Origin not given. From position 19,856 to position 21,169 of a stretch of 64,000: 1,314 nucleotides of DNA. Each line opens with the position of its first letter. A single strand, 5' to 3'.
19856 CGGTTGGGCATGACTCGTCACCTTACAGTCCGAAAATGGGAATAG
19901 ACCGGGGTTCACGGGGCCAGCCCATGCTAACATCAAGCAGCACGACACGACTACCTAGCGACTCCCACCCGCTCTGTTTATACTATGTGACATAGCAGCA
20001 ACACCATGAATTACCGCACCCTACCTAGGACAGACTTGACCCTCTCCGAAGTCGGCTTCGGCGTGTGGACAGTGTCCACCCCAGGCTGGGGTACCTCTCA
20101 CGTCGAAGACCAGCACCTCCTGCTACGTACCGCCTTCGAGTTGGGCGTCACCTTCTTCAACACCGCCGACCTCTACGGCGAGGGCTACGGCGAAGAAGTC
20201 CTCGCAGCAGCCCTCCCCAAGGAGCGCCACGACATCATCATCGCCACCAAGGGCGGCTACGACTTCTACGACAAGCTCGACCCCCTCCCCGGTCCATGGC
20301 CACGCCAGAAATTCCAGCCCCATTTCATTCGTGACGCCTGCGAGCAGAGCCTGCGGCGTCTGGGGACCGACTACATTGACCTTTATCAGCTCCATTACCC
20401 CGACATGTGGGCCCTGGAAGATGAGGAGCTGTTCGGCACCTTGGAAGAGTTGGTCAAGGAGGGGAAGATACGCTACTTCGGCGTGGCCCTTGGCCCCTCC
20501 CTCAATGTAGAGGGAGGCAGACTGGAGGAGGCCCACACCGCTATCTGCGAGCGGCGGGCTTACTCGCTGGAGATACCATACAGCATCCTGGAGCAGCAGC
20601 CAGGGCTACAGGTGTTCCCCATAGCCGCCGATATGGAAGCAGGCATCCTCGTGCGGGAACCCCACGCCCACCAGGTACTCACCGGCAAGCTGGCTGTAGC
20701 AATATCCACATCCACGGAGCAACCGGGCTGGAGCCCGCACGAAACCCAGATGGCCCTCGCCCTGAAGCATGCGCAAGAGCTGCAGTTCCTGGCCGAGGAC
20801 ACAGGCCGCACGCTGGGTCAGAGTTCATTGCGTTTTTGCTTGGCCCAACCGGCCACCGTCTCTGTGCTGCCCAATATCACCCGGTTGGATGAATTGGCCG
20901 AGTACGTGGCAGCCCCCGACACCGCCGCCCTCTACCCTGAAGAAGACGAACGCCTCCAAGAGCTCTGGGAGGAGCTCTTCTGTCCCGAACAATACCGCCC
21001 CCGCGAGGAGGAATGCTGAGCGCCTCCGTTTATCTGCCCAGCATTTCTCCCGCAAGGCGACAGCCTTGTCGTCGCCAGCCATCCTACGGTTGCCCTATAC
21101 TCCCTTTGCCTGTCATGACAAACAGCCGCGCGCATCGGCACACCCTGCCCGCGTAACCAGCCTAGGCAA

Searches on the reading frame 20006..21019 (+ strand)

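Call 30: search_protein_families(library=pfam, proteins=[window:20006-21019:+], max_evalue=0.00001)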
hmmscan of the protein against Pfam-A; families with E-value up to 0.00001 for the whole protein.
window:20006-21019:+ (337 aa): 1 family
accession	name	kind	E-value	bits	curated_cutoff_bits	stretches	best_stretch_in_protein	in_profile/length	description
PF00248.27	Aldo_ket_red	-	4.4e-48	164.3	24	1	15-321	1-290/291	Aldo/keto reductase family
